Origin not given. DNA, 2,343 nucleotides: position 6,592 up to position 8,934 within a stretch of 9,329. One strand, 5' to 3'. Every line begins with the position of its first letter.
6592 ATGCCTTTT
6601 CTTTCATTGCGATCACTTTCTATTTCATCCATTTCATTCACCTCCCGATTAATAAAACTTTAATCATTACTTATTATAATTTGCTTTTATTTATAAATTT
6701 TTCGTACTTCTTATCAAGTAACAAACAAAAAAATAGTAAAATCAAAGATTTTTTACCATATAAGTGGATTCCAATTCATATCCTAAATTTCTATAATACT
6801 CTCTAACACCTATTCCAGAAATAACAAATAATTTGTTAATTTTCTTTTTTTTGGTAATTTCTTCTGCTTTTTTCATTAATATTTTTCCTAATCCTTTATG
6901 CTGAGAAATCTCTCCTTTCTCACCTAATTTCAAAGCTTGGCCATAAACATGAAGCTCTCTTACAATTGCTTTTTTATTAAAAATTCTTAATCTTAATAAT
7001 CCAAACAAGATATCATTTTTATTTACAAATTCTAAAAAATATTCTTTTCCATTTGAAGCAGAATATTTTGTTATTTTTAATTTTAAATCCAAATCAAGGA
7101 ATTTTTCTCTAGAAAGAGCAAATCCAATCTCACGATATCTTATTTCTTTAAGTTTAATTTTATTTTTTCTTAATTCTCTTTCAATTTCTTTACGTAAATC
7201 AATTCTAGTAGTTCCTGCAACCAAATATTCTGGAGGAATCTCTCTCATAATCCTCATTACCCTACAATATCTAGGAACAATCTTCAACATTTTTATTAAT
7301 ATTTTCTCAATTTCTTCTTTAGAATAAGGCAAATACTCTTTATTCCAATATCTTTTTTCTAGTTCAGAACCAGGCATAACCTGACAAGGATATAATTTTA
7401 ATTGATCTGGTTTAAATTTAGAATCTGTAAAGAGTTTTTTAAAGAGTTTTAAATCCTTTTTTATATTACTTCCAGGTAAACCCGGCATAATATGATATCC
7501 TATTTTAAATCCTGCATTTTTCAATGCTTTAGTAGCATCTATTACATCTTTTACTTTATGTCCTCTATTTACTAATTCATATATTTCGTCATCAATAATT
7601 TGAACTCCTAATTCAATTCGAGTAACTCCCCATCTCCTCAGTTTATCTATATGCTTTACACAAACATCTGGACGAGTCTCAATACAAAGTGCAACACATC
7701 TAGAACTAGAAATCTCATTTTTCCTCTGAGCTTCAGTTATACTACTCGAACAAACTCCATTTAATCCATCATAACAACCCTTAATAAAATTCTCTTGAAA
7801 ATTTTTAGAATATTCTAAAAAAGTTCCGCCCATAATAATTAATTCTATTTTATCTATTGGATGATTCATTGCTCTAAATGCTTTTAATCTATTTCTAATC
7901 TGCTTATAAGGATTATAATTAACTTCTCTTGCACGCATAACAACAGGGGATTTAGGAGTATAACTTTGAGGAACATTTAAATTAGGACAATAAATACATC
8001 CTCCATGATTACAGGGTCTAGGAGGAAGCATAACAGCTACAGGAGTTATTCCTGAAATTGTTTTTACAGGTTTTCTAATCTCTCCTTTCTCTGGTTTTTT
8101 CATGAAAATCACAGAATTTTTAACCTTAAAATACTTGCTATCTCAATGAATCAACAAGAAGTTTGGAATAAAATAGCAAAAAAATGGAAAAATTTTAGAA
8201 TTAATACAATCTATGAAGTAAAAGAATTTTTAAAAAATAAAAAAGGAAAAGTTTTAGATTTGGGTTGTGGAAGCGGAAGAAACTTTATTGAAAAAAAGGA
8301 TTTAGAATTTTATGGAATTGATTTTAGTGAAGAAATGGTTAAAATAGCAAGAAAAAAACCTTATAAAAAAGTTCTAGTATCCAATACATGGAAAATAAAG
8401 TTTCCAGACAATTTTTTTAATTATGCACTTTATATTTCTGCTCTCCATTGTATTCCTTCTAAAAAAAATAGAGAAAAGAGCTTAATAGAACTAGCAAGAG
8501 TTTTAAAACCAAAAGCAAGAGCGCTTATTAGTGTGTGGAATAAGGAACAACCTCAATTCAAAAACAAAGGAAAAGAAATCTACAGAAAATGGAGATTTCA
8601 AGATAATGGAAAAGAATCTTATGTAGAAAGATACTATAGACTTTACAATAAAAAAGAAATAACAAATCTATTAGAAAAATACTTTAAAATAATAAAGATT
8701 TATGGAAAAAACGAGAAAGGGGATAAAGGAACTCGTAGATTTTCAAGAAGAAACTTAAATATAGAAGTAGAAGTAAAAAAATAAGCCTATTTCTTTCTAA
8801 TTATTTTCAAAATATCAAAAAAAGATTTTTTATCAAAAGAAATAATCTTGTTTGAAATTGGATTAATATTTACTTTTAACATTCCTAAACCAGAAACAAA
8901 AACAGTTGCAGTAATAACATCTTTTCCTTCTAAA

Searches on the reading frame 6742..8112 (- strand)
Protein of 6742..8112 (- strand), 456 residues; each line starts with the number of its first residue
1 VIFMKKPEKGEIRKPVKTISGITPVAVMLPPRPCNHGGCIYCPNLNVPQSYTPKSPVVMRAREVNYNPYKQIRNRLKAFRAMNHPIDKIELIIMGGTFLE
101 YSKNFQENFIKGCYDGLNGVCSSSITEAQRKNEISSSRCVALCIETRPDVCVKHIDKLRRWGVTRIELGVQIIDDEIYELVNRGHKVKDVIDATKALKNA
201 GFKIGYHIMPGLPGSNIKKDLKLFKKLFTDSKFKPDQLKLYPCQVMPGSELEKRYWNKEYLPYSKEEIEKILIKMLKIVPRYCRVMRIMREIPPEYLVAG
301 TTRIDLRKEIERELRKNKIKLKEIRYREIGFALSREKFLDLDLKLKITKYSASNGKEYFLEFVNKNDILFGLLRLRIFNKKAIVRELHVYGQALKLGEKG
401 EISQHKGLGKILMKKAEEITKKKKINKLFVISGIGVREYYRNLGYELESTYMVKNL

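Call 3: search_protein_families(library=pfam, proteins=[window:6742-8112:-], max_evalue=0.01)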
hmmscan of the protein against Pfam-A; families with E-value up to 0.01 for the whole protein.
window:6742-8112:- (456 aa): 4 families
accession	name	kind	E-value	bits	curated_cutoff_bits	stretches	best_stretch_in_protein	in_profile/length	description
PF16199.10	Radical_SAM_C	-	1.2e-18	67.4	31.9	1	235-314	1-83/85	Radical_SAM C-terminal domain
PF04055.27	Radical_SAM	-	4.8e-17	63.1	29.5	1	34-219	7-158/166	Radical SAM superfamily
PF00583.31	Acetyltransf_1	-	0.001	19.7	20.7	1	403-445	71-116/116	Acetyltransferase (GNAT) family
PF13673.13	Acetyltransf_10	-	0.0031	17.9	23.6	1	403-446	63-108/128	Acetyltransferase (GNAT) domain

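Call 4: search_protein_families(library=ncbifam, proteins=[window:6742-8112:-], max_evalue=0.01)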
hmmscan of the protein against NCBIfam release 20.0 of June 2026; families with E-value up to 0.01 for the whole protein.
window:6742-8112:- (456 aa): 18 families
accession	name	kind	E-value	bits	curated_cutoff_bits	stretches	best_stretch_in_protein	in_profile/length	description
TIGR01211.1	ELP3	subfamily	1.1e-157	525.8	350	1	13-456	57-522/522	tRNA uridine(34) 5-carboxymethylaminomethyl modification radical SAM/GNAT enzyme Elp3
TIGR01212.1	TIGR01212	equivalog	5.9e-27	94.6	180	1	134-317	104-292/302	tRNA modification radical SAM protein MnmL/YtqA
NF006067.1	PRK08208.1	equivalog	1.7e-10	40.4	380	1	135-258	120-244/427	STM4012 family radical SAM protein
NF006060.0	PRK08207.1-3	equivalog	3.9e-10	39.1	653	1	146-272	248-374/477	coproporphyrinogen III oxidase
TIGR03994.1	rSAM_HemZ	equivalog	8.7e-10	38.3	321.4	1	132-270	165-301/401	coproporphyrinogen dehydrogenase HemZ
TIGR00539.1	hemN_rel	equivalog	1.4e-09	37.6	205.4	1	131-255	78-201/361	radical SAM family heme chaperone HemW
TIGR00538.1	hemN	equivalog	3.2e-08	32.8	324.95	1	140-272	138-268/454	oxygen-independent coproporphyrinogen III oxidase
NF004567.0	PRK05904.1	equivalog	2.1e-07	30.5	355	1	140-257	90-206/353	coproporphyrinogen III oxidase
TIGR04013.1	B12_SAM_MJ_1487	hypoth_equivalog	3.1e-07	29.6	251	1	145-224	246-330/382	TIGR04013 family B12-binding domain/radical SAM domain-containing protein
NF006064.0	PRK08207.2-2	equivalog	2.6e-06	26.7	504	1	155-274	253-365/465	coproporphyrinogen III oxidase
NF006061.0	PRK08207.1-4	equivalog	3.8e-05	22.7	702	1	146-272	272-395/501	coproporphyrinogen III oxidase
TIGR01210.1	TIGR01210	equivalog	7.8e-05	22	212.15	1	138-206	101-173/313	archaeosine biosynthesis radical SAM protein RaSEA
TIGR04107.1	rSAM_HutW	equivalog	0.00068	18.6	400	1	155-256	144-243/419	heme anaerobic degradation radical SAM methyltransferase ChuW/HutW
NF006059.0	PRK08207.1-1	equivalog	0.0012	17.7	1012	1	146-268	270-389/496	coproporphyrinogen III oxidase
TIGR02666.1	moaA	equivalog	0.0021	17.1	284.05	1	139-218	91-174/336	GTP 3',8-cyclase MoaA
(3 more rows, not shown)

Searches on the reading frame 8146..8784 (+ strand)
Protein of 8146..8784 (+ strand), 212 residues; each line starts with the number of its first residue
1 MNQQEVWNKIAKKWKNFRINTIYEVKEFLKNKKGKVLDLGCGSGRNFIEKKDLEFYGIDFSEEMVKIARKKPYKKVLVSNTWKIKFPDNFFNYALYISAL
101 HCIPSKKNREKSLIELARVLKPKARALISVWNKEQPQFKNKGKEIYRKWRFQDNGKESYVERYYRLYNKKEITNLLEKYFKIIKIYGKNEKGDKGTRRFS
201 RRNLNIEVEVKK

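Call 3: search_protein_families(library=pfam, proteins=[window:8146-8784:+], max_evalue=0.01)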
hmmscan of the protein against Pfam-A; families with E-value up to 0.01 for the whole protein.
window:8146-8784:+ (212 aa): 10 families
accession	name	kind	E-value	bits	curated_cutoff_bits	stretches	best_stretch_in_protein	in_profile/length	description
PF08241.18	Methyltransf_11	-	1.7e-14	54.7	21.2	1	37-127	1-94/95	Methyltransferase domain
PF13649.12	Methyltransf_25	-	1.8e-13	51.4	27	1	36-122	1-95/97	Methyltransferase domain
PF13489.12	Methyltransf_23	-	3.1e-12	47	27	1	26-179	14-157/164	Methyltransferase domain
PF13847.12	Methyltransf_31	-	5.8e-12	46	27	1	31-159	2-133/145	Methyltransferase domain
PF08242.18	Methyltransf_12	-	3e-08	34.7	30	1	37-124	1-96/98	Methyltransferase domain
PF01209.24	Ubie_methyltran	-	7.8e-07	29.1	20.1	1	9-128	30-151/233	ubiE/COQ5 methyltransferase family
PF05219.18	DREV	-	0.00048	19.8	26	1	31-166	93-224/265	DREV methyltransferase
PF01555.25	N6_N4_Mtase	-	0.00057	20.3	26.7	0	31-69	180-220/221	DNA methylase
PF07021.18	MetW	-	0.0019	18.3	21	1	26-119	8-101/193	Methionine biosynthesis protein MetW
PF03848.20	TehB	-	0.0022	17.9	20.4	1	23-48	20-46/193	Tellurite resistance protein TehB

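Call 4: search_protein_families(library=ncbifam, proteins=[window:8146-8784:+], max_evalue=0.01)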
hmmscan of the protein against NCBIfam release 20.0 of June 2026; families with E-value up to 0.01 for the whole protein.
window:8146-8784:+ (212 aa): 32 families (the best 25 are shown)
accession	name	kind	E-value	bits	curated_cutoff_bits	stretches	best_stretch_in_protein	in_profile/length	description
TIGR01934.1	MenG_MenH_UbiE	subfamily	3.4e-13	49.4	158.35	1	11-148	24-161/223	ubiquinone/menaquinone biosynthesis methyltransferase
NF001244.0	PRK00216.1-5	equivalog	5.7e-13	48.7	216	1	12-160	34-185/236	bifunctional demethylmenaquinone methyltransferase/2-methoxy-6-polyprenyl-1,4-benzoquinol methylase UbiE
NF045667.1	MTase_DVU1556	equivalog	5e-11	42.4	155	1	31-165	21-161/213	DVU_1556 family methyltransferase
NF045882.1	PLipidMtase_Leg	equivalog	1.5e-08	34.7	390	1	30-138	40-154/207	phospholipid N-methyltransferase PmtA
NF008300.0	PRK11088.1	equivalog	3.7e-08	33.2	303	1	21-163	74-211/272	23S rRNA (guanine(745)-N(1))-methyltransferase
NF045649.1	2X_seleno_MduS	exception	4.9e-08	32.3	380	1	25-139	34-158/338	methyltransferase domain-containing selenoprotein MduS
NF043040.1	corrin_prot_MT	hypoth_equivalog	4.2e-07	29.6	180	1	25-77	34-88/216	corrinoid protein-associated methyltransferase CpaM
TIGR02072.1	BioC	equivalog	4.7e-07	29.9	184.95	1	29-185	27-176/244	malonyl-ACP O-methyltransferase BioC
NF040539.1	AST_met_ArsM_2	exception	8.1e-07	29.1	240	1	25-123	48-158/262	putative arsinothricin biosynthesis methyltransferase ArsM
NF001243.0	PRK00216.1-4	equivalog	8.1e-07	28.6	235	1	15-138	33-159/237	demethylmenaquinone methyltransferase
NF001240.0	PRK00216.1-1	equivalog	2.6e-06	26.7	378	1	10-137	47-177/251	bifunctional demethylmenaquinone methyltransferase/2-methoxy-6-polyprenyl-1,4-benzoquinol methylase UbiE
NF041536.1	ArsM_DUF2284_UU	exception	3.3e-06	25.7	575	1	33-131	77-183/459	arsenite methyltransferase/DUF2284 domain selenoprotein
TIGR02752.1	MenG_heptapren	equivalog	3.4e-06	26.7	419.85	1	15-139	31-158/231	demethylmenaquinone methyltransferase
NF041820.1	daptide_MTase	equivalog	4.4e-06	26.3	175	1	22-71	26-77/243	daptide-type RiPP biosynthesis methyltransferase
NF001241.0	PRK00216.1-2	equivalog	2.8e-05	23.9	327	1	26-133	44-152/231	demethylmenaquinone methyltransferase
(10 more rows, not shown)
